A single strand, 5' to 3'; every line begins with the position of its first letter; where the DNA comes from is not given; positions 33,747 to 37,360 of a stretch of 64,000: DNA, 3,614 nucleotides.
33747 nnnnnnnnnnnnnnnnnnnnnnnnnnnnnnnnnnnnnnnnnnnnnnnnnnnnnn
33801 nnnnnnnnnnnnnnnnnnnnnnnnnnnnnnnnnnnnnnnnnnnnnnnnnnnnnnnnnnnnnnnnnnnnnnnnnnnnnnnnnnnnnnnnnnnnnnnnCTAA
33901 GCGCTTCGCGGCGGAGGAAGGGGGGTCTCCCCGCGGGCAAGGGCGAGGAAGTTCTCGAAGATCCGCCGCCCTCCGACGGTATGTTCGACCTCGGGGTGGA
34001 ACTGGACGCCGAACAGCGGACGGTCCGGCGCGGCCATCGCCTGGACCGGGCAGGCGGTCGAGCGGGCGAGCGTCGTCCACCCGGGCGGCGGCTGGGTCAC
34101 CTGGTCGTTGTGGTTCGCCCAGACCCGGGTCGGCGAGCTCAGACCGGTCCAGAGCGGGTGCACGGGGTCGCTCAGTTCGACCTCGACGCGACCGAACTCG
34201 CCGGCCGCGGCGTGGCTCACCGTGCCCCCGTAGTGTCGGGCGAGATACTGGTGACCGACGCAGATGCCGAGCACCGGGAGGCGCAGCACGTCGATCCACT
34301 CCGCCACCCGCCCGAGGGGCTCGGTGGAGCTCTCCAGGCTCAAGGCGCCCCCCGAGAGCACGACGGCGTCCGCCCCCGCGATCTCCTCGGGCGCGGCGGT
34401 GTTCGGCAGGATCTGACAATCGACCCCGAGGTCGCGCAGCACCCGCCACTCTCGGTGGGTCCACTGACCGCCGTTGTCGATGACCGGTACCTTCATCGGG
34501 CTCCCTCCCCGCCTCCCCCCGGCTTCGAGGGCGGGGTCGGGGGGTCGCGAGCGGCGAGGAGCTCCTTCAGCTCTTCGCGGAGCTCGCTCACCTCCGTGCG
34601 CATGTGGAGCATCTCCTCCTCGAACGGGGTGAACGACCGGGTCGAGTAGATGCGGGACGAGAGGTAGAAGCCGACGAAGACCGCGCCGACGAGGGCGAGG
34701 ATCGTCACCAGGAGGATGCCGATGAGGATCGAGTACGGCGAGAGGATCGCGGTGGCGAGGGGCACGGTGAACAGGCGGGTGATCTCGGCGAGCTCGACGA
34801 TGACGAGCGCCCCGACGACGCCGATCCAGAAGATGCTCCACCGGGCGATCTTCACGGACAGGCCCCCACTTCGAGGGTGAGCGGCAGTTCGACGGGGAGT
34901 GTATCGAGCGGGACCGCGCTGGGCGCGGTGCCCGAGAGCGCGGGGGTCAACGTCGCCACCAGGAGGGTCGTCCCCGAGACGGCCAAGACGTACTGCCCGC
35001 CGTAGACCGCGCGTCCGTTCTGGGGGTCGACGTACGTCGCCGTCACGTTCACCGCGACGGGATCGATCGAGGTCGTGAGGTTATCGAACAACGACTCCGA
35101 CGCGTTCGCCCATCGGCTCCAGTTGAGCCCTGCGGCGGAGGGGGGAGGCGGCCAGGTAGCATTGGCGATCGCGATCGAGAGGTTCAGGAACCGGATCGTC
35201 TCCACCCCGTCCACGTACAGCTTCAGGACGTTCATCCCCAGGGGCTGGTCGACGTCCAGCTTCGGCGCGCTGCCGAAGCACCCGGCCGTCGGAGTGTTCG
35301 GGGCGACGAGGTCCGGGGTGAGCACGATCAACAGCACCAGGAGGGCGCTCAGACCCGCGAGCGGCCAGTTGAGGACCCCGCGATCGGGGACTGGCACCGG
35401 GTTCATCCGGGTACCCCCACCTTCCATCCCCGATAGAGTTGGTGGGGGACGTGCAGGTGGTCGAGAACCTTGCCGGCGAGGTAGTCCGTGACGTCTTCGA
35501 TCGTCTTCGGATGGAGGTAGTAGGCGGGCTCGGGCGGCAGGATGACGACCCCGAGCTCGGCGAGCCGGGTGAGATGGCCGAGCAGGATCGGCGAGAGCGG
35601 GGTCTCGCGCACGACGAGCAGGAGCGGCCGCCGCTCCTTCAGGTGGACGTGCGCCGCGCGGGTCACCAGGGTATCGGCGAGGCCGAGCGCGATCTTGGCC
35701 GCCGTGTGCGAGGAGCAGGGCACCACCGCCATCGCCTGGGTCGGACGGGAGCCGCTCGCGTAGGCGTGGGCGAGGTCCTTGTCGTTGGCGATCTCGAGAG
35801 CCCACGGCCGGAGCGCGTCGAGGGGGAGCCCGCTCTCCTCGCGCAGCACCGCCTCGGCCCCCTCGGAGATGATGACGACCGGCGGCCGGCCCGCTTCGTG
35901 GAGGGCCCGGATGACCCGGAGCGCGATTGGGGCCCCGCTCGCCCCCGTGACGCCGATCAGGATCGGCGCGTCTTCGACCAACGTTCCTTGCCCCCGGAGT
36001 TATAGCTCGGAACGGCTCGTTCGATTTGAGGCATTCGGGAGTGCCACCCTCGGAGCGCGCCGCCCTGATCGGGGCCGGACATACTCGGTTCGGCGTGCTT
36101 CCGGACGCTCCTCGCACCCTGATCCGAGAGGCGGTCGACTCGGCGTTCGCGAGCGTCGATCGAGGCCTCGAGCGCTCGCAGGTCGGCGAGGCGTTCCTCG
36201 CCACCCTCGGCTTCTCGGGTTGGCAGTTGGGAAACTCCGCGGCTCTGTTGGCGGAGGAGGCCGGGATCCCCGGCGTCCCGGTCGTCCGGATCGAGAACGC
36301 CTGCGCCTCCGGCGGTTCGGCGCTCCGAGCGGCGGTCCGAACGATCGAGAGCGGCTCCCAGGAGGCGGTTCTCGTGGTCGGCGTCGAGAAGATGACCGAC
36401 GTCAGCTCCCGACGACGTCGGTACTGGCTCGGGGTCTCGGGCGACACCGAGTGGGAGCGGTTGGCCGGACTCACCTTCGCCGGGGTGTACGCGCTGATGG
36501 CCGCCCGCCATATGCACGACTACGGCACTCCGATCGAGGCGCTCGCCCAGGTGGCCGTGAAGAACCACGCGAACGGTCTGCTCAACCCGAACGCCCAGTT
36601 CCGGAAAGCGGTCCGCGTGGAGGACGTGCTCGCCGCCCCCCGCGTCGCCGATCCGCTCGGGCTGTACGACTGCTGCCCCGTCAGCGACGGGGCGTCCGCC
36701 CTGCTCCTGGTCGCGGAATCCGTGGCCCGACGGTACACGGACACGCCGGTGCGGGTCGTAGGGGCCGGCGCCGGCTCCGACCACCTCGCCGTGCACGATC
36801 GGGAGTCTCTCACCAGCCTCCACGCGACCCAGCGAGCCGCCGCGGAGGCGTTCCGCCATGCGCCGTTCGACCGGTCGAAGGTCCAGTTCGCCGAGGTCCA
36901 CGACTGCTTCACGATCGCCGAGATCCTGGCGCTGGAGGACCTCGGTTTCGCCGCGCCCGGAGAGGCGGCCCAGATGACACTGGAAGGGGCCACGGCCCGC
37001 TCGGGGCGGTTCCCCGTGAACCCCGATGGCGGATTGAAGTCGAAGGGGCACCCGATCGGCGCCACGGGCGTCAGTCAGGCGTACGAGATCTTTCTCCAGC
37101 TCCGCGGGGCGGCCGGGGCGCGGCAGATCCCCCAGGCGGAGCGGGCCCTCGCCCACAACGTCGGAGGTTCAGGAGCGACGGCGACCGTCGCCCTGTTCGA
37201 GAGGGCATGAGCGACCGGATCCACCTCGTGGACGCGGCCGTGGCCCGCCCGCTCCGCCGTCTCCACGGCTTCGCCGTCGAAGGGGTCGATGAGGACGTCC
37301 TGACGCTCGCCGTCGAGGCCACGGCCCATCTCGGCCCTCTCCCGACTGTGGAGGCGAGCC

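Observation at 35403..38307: Divergent ubiX / thiolase pair sharing one palindromic TATA; thiolase partner is a DUF35 protein fused to a Cys-less HMGCS-like N-terminal remnant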

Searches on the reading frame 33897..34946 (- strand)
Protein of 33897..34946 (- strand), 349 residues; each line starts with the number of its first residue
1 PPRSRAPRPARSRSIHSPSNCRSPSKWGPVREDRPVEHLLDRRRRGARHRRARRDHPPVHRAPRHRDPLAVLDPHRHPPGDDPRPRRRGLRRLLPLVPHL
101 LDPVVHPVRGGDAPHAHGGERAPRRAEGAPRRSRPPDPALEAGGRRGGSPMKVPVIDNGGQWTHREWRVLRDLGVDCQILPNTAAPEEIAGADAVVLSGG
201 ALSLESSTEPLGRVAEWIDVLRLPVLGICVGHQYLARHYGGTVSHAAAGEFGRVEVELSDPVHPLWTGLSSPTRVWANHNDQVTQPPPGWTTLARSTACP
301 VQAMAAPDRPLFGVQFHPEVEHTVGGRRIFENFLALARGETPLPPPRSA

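Call 50: search_protein_families(library=pfam, proteins=[window:33897-34946:-], max_evalue=0.001)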
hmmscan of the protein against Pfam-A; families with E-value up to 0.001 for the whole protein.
window:33897-34946:- (349 aa): 2 families
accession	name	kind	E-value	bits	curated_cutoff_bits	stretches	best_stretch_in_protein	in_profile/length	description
PF00117.34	GATase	-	2e-35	122.6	22.8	1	155-334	2-187/190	Glutamine amidotransferase class-I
PF07722.19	Peptidase_C26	-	5.3e-08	33.3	20.5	1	222-319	105-219/219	Peptidase C26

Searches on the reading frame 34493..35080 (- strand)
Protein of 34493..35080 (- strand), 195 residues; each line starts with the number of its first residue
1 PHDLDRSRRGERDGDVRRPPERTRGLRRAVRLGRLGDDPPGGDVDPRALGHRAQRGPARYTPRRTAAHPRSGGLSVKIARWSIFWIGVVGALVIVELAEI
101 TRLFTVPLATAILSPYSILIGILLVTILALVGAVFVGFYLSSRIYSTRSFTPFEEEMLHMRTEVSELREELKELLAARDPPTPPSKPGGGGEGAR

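Call 50: search_protein_families(library=pfam, proteins=[window:34493-35080:-], max_evalue=0.001)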
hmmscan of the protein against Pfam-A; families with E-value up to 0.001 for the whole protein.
window:34493-35080:- (195 aa): 1 family
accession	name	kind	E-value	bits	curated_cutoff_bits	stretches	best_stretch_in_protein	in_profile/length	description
PF01169.24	GDT1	-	0.00038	21.2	27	1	89-144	4-58/75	Divalent cation/proton antiporter GDT1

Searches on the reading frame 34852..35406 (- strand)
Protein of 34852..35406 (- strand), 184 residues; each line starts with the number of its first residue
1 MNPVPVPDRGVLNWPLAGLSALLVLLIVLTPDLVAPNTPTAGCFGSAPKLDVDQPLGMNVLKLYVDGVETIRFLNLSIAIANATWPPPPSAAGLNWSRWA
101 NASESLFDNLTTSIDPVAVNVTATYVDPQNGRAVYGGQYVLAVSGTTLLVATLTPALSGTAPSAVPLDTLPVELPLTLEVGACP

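Call 50: search_protein_families(library=pfam, proteins=[window:34852-35406:-], max_evalue=0.001)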
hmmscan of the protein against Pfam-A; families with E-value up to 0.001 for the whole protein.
window:34852-35406:- (184 aa): 0 families

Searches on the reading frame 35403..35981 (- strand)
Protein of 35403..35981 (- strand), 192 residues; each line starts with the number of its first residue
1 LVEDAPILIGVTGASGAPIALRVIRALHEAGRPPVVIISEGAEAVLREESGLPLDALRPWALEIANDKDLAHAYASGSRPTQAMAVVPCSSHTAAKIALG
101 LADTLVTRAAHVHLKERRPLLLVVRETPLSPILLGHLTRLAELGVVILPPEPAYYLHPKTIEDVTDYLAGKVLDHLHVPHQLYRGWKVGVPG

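Call 4: search_protein_families(library=pfam, proteins=[window:35403-35981:-], max_evalue=1)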
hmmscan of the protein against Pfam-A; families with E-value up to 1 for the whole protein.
window:35403-35981:- (192 aa): 1 family
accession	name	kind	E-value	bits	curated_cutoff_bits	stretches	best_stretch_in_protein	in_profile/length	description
PF02441.25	Flavoprotein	-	3.7e-41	140.9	22.7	1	7-176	3-162/162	Flavoprotein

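Call 5: search_protein_families(library=ncbifam, proteins=[window:35403-35981:-], max_evalue=1)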
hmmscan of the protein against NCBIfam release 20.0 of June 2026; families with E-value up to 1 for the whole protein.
window:35403-35981:- (192 aa): 10 families
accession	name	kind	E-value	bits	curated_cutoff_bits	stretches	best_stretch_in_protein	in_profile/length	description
NF004685.0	PRK06029.1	subfamily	4.5e-56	189.9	188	1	7-187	4-185/187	UbiX family flavin prenyltransferase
NF041206.1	VdcB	exception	9.1e-51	172.1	290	1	7-187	2-183/184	non-oxidative hydroxyarylic acid decarboxylases subunit B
TIGR00421.1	ubiX_pad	subfamily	9.2e-50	168.9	108.9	1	7-186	2-181/181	UbiX family flavin prenyltransferase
NF041218.1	BagM_FevK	exception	8.9e-37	126.5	420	1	7-186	3-183/215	bagremycin/ferroverdin biosynthesis UbiX family decarboxylase BagM/FevK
TIGR00521.1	coaBC_dfp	equivalog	3.9e-09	36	219.7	1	4-154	3-153/392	bifunctional phosphopantothenoylcysteine decarboxylase/phosphopantothenate--cysteine ligase CoaBC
TIGR02699.1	archaeo_AfpA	hypoth_equivalog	2.8e-06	27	192.45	1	84-123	82-121/174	archaeoflavoprotein AfpA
NF006161.0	PRK08305.1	equivalog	2.3e-05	24.1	156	1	81-124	85-128/196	dipicolinate synthase subunit B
TIGR02852.1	spore_dpaB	equivalog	8.1e-05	22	229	1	80-124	79-123/187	dipicolinate synthase subunit B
TIGR02700.1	flavo_MJ0208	hypoth_equivalog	0.0008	18.7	251.35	1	83-123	88-128/234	dihydromethanopterin reductase (acceptor)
TIGR02113.1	coaC_strep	equivalog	0.0025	17.7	261.4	1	8-117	4-112/177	phosphopantothenoylcysteine decarboxylase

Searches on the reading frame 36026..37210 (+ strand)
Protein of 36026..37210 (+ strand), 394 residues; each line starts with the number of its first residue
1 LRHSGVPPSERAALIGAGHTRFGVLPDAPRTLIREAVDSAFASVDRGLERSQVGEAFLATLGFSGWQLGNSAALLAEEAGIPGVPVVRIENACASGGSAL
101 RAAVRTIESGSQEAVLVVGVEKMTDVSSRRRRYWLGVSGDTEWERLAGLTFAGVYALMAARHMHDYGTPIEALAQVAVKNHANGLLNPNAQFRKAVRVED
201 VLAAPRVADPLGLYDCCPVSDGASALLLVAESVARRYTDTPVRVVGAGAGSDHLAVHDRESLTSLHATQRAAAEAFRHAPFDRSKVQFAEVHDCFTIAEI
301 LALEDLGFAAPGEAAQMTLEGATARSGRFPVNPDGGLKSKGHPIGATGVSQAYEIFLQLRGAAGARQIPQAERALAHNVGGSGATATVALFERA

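Call 4: search_protein_families(library=pfam, proteins=[window:36026-37210:+], max_evalue=1)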
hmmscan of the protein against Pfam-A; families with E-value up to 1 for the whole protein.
window:36026-37210:+ (394 aa): 5 families
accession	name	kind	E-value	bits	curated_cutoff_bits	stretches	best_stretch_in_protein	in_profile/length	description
PF22691.2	Thiolase_C_1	-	8.4e-45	152.5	28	1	248-393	1-144/144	Thiolase C-terminal domain-like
PF00108.29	Thiolase_N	-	4.1e-22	79.2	26.4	1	30-232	24-260/260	Thiolase, N-terminal domain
PF08545.16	ACP_syn_III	-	2.3e-06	27.8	24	1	89-132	3-46/80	3-Oxoacyl-[acyl-carrier-protein (ACP)] synthase III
PF00109.32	ketoacyl-synt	-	4.4e-06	26.9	20.8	1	73-126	155-207/252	Beta-ketoacyl synthase, N-terminal domain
PF02803.24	Thiolase_C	-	7.5e-06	26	27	1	269-360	25-98/123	Thiolase, C-terminal domain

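Call 5: search_protein_families(library=ncbifam, proteins=[window:36026-37210:+], max_evalue=1)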
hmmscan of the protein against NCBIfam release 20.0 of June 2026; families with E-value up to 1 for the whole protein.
window:36026-37210:+ (394 aa): 63 families (the best 25 are shown)
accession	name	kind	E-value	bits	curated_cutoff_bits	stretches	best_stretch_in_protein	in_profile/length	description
NF004720.0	PRK06064.1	subfamily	1.1e-133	445.8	420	1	11-393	3-387/389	thiolase domain-containing protein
NF053570.1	AcCoTHIOL_METTL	equivalog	1.2e-114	383.2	600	1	12-392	4-382/385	acetyl-CoA acetyltransferase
NF004810.0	PRK06157.1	equivalog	1.1e-95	321.2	403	1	10-389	7-393/400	acetyl-CoA acetyltransferase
NF005704.0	PRK07516.1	subfamily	2.5e-93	313.1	412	1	11-393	3-387/389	thiolase domain-containing protein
NF009228.0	PRK12578.1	subfamily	4.8e-91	305.3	485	1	11-393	4-387/387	thiolase domain-containing protein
NF006102.0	PRK08256.1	subfamily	1.6e-76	257.9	436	1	11-393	4-392/394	lipid-transfer protein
NF004982.0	PRK06365.1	equivalog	5.1e-71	240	695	2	14-260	20-266/430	thiolase domain-containing protein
NF004811.0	PRK06158.1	subfamily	7.8e-61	206.1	421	1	11-389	9-376/384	acetyl-CoA acetyltransferase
NF004715.0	PRK06059.1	equivalog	1.3e-60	205.4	424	1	12-388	6-395/399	lipid-transfer protein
NF004936.0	PRK06289.1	equivalog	2.4e-59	201.2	375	1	32-389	29-399/405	acetyl-CoA acetyltransferase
NF006010.0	PRK08142.1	subfamily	2.6e-54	184.5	462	1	100-384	89-375/388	thiolase domain-containing protein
NF006180.0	PRK08313.1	subfamily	5.5e-53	180.2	514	1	10-383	4-374/389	thiolase domain-containing protein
NF004721.0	PRK06065.1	equivalog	2.7e-52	178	455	1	10-382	10-382/393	thiolase domain-containing protein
NF053628.1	BnzsclthlBbsBGT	equivalog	3e-50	171.2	750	1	74-383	65-372/389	benzoylsuccinyl-CoA thiolase subunit BbsB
NF004722.0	PRK06066.1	equivalog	3.6e-45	154.6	516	1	100-391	92-383/385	thiolase domain-containing protein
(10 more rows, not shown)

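Call 56: search_solved_structures(query=window:36026-37207:+, max_evalue=1e-10, show_alignments=1)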
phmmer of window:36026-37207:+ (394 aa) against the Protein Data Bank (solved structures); distinct sequences matched with E-value up to 1e-10: 19.
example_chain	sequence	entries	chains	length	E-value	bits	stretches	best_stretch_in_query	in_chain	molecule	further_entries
7yvy_A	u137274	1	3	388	1.8e-78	267.6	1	11-393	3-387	Acetyl-CoA acetyltransferase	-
6esq_A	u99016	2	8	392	3.3e-73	250.3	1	12-391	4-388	acetoacetyl-CoA thiolase | Acetyl-CoA acetyltransferase thiolase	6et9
4yzo_A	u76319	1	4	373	3.8e-70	240.2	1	67-391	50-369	Putative acyl-CoA acyltransferase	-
6hsj_A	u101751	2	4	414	2.6e-53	184.9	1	10-390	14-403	SCP2-thiolase (type-1)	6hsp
6hrv_A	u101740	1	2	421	2.7e-53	184.8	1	10-390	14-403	SCP2-thiolase (type-1)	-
7pxp_C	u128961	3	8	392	5.3e-48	167.4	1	14-385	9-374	Benzoylsuccinyl-CoA thiolase subunit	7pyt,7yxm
3zbg_A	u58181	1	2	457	3.6e-42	148.2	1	57-391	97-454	3-KETOACYL-COA THIOLASE-LIKE PROTEIN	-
4u4e_A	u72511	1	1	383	4e-42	148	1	142-392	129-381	Thiolase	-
4bi9_A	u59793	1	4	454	5.9e-41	144.2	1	51-387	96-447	3-KETOACYL-COA THIOLASE, PUTATIVE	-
3zbk_A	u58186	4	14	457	7e-41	143.9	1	57-391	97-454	3-KETOACYL-COA THIOLASE-LIKE PROTEIN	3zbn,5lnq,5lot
3zbl_A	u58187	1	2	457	9.3e-41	143.5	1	57-391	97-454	3-KETOACYL-COA THIOLASE-LIKE PROTEIN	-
4bia_A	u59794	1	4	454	1.6e-39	139.5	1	51-387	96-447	3-KETOACYL-COA THIOLASE, PUTATIVE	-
9skh_I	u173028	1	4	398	2.4e-28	102.7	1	11-388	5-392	2,4-diacetylphloroglucinol biosynthesis protein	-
9skm_I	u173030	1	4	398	4.4e-27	98.6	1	11-388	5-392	2,4-diacetylphloroglucinol biosynthesis protein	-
9myr_A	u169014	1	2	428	1.4e-26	96.9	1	154-382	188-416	Nonspecific lipid-transfer protein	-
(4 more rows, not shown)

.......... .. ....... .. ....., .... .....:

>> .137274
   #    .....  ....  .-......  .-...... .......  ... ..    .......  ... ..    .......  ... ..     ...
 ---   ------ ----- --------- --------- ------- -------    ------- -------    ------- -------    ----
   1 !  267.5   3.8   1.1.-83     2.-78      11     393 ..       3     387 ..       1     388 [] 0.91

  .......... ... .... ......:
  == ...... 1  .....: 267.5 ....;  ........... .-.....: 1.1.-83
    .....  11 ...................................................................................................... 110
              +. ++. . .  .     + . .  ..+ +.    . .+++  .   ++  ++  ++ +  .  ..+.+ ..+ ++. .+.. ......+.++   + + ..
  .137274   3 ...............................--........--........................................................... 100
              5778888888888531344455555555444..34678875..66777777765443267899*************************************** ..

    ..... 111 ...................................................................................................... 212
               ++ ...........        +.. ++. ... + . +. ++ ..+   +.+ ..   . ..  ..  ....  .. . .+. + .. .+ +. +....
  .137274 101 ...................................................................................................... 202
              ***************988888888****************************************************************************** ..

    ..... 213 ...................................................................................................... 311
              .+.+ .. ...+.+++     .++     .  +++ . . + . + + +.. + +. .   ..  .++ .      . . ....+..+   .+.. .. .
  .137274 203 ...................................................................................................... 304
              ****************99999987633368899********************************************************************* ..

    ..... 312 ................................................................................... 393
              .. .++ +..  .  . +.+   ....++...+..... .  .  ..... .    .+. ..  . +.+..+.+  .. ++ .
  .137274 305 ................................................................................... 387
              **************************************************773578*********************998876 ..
